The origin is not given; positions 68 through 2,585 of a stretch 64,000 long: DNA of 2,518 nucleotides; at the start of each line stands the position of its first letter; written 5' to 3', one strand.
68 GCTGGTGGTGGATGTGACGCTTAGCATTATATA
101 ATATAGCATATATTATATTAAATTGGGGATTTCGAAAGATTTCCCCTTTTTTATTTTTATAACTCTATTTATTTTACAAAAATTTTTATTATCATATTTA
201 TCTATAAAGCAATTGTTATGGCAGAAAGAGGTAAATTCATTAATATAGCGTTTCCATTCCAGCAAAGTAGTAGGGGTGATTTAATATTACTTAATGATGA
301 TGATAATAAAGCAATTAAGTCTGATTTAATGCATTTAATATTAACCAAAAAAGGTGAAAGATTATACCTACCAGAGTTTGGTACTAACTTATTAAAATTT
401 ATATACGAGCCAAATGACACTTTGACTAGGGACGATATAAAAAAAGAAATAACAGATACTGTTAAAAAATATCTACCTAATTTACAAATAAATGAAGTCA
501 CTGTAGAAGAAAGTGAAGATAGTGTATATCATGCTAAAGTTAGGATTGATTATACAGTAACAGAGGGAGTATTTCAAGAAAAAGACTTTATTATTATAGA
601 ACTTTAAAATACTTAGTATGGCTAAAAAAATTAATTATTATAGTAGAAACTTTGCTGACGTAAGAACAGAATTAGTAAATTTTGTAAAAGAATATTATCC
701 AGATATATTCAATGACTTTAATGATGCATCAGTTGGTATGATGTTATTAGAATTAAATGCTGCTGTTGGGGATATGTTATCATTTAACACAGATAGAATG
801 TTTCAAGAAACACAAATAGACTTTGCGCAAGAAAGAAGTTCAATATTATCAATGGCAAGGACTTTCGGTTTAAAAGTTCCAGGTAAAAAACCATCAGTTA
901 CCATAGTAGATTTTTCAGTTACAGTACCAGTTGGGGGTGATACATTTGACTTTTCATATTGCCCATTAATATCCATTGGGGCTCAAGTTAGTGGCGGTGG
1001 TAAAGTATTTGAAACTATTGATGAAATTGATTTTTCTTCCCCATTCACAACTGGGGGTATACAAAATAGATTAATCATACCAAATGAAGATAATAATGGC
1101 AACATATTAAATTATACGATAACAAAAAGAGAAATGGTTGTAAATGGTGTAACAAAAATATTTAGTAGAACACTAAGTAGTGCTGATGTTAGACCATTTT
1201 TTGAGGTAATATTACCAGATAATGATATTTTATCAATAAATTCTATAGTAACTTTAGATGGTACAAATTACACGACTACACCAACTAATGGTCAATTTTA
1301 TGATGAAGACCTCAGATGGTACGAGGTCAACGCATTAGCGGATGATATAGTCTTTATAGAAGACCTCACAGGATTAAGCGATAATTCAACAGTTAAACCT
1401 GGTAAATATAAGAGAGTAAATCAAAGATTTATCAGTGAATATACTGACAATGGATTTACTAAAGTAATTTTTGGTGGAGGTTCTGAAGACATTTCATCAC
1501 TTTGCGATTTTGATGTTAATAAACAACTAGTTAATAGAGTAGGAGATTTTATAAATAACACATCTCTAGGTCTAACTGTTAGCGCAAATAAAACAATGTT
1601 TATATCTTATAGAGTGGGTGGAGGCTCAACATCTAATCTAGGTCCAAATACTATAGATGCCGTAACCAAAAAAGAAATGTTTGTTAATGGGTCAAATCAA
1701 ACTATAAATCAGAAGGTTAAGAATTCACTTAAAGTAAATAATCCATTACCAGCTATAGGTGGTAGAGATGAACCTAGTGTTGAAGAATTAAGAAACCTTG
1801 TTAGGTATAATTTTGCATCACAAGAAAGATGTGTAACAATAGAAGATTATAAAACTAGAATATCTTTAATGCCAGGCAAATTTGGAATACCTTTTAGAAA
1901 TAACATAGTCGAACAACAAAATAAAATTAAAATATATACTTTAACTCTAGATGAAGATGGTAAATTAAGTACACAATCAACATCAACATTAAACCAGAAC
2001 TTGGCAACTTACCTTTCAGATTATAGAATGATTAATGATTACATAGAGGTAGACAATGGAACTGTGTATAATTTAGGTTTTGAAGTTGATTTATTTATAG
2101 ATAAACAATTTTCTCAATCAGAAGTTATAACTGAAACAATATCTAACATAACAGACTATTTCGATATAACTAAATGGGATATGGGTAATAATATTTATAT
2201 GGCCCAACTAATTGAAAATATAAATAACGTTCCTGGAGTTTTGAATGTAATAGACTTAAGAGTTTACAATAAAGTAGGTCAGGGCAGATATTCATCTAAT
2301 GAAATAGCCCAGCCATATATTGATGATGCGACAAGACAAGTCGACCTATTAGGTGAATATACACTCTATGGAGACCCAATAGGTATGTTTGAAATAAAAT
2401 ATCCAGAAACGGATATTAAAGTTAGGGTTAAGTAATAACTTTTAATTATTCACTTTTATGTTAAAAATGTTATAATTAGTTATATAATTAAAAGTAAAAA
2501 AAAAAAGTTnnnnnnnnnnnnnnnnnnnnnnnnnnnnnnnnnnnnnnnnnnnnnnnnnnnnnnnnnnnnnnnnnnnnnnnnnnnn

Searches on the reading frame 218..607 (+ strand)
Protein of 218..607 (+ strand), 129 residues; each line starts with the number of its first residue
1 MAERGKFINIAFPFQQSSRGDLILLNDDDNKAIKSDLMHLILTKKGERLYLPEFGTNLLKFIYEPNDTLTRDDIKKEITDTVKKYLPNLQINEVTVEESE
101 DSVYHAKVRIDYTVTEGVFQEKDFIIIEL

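Call 55: search_protein_families(library=ncbifam, proteins=[window:218-607:+], max_evalue=0.1)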
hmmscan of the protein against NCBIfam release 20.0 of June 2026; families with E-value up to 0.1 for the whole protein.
window:218-607:+ (129 aa): 1 family
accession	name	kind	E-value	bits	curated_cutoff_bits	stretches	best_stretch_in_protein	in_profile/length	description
TIGR03357.1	VI_zyme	equivalog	1.2e-05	24.9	53.2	1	31-114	28-110/133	type VI secretion system baseplate subunit TssE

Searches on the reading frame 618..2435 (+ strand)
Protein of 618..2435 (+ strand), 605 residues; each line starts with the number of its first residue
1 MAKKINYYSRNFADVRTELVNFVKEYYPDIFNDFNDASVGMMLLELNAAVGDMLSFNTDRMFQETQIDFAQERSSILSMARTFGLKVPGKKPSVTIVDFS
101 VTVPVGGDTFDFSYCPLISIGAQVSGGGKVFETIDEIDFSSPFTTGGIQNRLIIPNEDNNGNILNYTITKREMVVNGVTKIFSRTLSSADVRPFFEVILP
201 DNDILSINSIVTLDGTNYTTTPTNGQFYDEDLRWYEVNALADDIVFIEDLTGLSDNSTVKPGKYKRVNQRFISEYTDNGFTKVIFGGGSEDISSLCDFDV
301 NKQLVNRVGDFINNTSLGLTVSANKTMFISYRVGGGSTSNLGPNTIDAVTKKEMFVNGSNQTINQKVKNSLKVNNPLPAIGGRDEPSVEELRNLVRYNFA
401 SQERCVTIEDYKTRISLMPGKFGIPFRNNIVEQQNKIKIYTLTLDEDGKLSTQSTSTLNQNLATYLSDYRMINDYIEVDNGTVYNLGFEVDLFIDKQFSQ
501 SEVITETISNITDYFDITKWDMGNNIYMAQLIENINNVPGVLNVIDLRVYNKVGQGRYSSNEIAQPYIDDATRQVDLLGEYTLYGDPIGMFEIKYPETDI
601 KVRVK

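Call 5: search_protein_families(library=phrogs, proteins=[window:618-2435:+], max_evalue=0.01)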
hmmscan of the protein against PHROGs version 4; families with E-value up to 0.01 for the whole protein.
window:618-2435:+ (605 aa): 4 families
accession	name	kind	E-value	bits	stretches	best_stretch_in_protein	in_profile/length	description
phrog_6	-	tail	3.4e-16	60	2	335-553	201-378/548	baseplate wedge subunit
phrog_10646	-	tail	1e-15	57.8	1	3-86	24-107/1142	baseplate wedge subunit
phrog_219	-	tail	1.9e-14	54.2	2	270-519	215-428/598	baseplate wedge subunit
phrog_1369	-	tail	0.0076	16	0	349-415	237-301/489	baseplate protein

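Call 11: search_protein_families(library=pfam, proteins=[window:618-2435:+], max_evalue=0.01)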
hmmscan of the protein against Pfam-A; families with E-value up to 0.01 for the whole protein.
window:618-2435:+ (605 aa): 1 family
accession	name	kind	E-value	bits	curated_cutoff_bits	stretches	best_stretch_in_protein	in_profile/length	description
PF04865.19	Baseplate_J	-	0.007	16.1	21.1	0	358-532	83-253/255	Baseplate J-like protein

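Call 47: search_dna_similar(query=window:618-2435:+, collection=phages, mode=protein, max_evalue=0.001, max_rows=25)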
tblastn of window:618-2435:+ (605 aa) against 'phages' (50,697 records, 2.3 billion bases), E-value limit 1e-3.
Records with a match: 60; places in all: 60; records where one place covers at least 80% of the query: 10.
Best place of each record, by identity: <60% 60.
By first word of the organism name: Pseudomonas 12; Erwinia 7; Streptomyces 6; Flavobacterium 4; Xanthomonas 4; Salmonella 4; Yersinia 4; uncultured 2; Bacillus 2; Agrobacterium 2; and 9 more.
By host as written in the record: - 9; Pseudomonas aeruginosa PAO1 5; Flavobacterium sp. LMO8 4; Pseudomonas aeruginosa 3; Erwinia amylovora 3; Erwinia amylovora SNUABM_01 3; Streptomyces lividans JI 1326 2; Bacillus cereus 2; and 22 more.
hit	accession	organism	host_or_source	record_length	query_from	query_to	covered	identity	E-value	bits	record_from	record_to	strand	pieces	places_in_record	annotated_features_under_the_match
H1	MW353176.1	Flavobacterium phage vB_FspM_immuto_3-5A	Flavobacterium sp. LMO8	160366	3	604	100%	28.9%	2e-64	236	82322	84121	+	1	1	baseplate wedge protein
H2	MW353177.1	Flavobacterium phage vB_FspM_immuto_13-6C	Flavobacterium sp. LMO8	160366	3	604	100%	28.9%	2e-64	236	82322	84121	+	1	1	baseplate wedge protein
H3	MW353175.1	Flavobacterium phage vB_FspM_immuto_2-6A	Flavobacterium sp. LMO8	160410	3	604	100%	28.9%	2e-64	236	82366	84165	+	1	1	baseplate wedge protein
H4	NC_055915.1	Flavobacterium phage vB_FspM_immuto_2-6A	Flavobacterium sp. LMO8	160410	3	604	100%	28.9%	2e-64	236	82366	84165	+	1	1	baseplate wedge protein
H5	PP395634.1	Microcystis phage Mel-JY01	Microcystis elabens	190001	1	605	100%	28.4%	1e-64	236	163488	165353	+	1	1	hypothetical protein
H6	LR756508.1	uncultured phage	metagenomic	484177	3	604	100%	27.9%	3e-59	220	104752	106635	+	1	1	record has no annotation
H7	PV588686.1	Streptomyces phage pSt2308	Streptomyces turgidiscabies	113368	52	545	82%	20.6%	9e-5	52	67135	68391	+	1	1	baseplate J protein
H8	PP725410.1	Streptomyces phage GiJojo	Streptomyces mirabilis NRRL B-2400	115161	52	545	82%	20.1%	2e-4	51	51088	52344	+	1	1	90: baseplate J protein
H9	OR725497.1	Streptomyces phage LuckySocke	Streptomyces lividans JI 1326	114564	52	545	82%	20.0%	3e-5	54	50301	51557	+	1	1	98: baseplate J protein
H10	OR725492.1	Streptomyces phage Alone3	Streptomyces lividans JI 1326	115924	52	545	82%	20.0%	3e-5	54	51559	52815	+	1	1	100: baseplate J protein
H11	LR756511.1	uncultured phage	metagenomic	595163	5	541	55%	27.0%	5e-9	114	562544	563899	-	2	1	record has no annotation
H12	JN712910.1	Bacillus phage BCD7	Bacillus cereus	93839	265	545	46%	22.0%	2e-9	67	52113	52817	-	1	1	putative baseplate J family protein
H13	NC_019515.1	Bacillus phage BCD7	Bacillus cereus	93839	265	545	46%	22.0%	2e-9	67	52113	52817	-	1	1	putative baseplate J family protein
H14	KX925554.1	Streptomyces phage BRock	Streptomyces sp. 5a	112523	309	541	39%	22.7%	2e-6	57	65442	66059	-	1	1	baseplate assembly protein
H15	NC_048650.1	Streptomyces phage BRock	Streptomyces sp. 5a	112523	309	541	39%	22.7%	2e-6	57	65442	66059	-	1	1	baseplate protein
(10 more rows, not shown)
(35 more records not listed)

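Call 49: get_annotated_region(hit=H1, flank=12000)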
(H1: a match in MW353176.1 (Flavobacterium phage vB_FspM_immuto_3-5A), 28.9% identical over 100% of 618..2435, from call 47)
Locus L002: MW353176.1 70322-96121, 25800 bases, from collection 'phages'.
description: Flavobacterium phage vB_FspM_immuto_3-5A, complete genome.
organism: Flavobacterium phage vB_FspM_immuto_3-5A (NCBI taxid 2801478)
taxonomy: Viruses; Duplodnaviria; Heunggongvirae; Uroviricota; Caudoviricetes; Immutovirus
host: Flavobacterium sp. LMO8; source: Baltic Sea mesocosm; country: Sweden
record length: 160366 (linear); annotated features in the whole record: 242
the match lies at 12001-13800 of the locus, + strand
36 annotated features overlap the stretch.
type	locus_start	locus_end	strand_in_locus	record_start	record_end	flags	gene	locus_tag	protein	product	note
CDS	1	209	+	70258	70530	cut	-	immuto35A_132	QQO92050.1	hypothetical protein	-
CDS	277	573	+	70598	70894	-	-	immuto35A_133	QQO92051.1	hypothetical protein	-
CDS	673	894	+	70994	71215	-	-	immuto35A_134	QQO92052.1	hypothetical protein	-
CDS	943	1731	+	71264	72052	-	-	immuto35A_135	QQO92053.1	hypothetical protein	-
CDS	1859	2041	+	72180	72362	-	-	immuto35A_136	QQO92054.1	hypothetical protein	-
CDS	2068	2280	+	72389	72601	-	-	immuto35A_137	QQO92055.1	ABC-type histidine transport system, ATPase component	ABC-type histidine transport system, ATPase component, HisP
CDS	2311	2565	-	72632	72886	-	-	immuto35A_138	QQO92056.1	YdbS protein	Uncharacterized membrane protein YdbS, contains bPH2 (bacterial pleckstrin homology) domain, YdbS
CDS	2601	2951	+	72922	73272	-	-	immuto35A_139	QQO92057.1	hypothetical protein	-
CDS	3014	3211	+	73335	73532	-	-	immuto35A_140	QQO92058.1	hypothetical protein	-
CDS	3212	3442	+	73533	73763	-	-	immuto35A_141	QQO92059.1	hypothetical protein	-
CDS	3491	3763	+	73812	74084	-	-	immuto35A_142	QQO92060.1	hypothetical protein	-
CDS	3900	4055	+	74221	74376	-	-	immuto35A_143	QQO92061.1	hypothetical protein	-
CDS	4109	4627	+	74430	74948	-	-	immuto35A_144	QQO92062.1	hypothetical protein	-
CDS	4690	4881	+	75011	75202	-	-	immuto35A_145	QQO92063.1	hypothetical protein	-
CDS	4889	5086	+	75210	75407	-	-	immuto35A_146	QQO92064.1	hypothetical protein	-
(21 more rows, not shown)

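Call 50: get_annotated_region(hit=H5, flank=12000)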
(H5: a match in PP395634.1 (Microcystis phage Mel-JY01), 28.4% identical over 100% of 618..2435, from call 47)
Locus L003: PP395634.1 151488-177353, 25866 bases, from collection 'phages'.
description: Microcystis phage Mel-JY01, complete genome.
organism: Microcystis phage Mel-JY01 (NCBI taxid 3126653)
taxonomy: Viruses; Duplodnaviria; Heunggongvirae; Uroviricota; Caudoviricetes
host: Microcystis elabens; source: -; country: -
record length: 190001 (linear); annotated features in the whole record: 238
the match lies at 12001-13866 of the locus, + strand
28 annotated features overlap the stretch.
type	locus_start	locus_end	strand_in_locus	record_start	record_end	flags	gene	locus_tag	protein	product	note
CDS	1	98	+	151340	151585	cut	-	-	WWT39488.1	hypothetical protein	-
CDS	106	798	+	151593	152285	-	-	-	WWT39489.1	hypothetical protein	-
CDS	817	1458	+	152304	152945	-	-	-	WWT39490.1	hypothetical protein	-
CDS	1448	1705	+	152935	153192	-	-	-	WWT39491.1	hypothetical protein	-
CDS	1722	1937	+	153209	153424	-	-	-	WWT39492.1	hypothetical protein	-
CDS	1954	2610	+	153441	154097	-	-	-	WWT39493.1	thymidylate synthase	-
CDS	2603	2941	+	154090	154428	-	-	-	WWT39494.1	hypothetical protein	-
CDS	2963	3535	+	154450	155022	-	-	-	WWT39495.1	hypothetical protein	-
CDS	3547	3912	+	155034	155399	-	-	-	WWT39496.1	hypothetical protein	-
CDS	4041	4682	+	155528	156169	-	-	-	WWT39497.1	major paralogous domain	-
CDS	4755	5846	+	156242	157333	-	-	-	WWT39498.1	hypothetical protein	-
CDS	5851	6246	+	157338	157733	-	-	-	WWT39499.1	hypothetical protein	-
CDS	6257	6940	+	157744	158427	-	-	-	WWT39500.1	hypothetical protein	-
CDS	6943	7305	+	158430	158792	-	-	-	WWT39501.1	hypothetical protein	-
CDS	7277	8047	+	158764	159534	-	-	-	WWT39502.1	hypothetical protein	-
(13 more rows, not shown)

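Call 79: search_protein_families(library=pfam, proteins=[L002:15255-19052:+, L003:16277-20287:+, L002:23090-24796:+, L002:13814-14923:+, L003:13875-15035:+], max_evalue=0.1)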
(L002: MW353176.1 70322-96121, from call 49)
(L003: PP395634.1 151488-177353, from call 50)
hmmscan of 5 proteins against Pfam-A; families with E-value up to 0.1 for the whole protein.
L002:15255-19052:+ (1265 aa): 0 families

L003:16277-20287:+ (1336 aa): 2 families
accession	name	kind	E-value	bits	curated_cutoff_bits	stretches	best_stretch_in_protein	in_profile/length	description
PF20958.2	GxGYxYP_N_3rd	-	0.032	14.8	24.4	0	494-527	52-85/91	GxGYxYP third domain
PF09866.14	DUF2093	-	0.068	13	25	0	798-810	21-33/42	Uncharacterized protein conserved in bacteria (DUF2093)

L002:23090-24796:+ (568 aa): 2 families
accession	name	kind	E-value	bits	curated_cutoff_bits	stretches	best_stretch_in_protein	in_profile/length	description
PF07484.17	Collar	-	0.00028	21.2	24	1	427-449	1-21/57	Phage Tail Collar Domain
PF21939.1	Gp10_C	-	0.00037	21.9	27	1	462-558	35-132/139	Baseplate structural protein Gp10, C-terminal domain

L002:13814-14923:+ (369 aa): 0 families

L003:13875-15035:+ (386 aa): 1 family
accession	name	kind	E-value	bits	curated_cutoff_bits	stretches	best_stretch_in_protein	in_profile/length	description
PF24517.2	CBM96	-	5.5e-05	23.5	26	1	4-110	4-99/164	Carbohydrate-binding module family 96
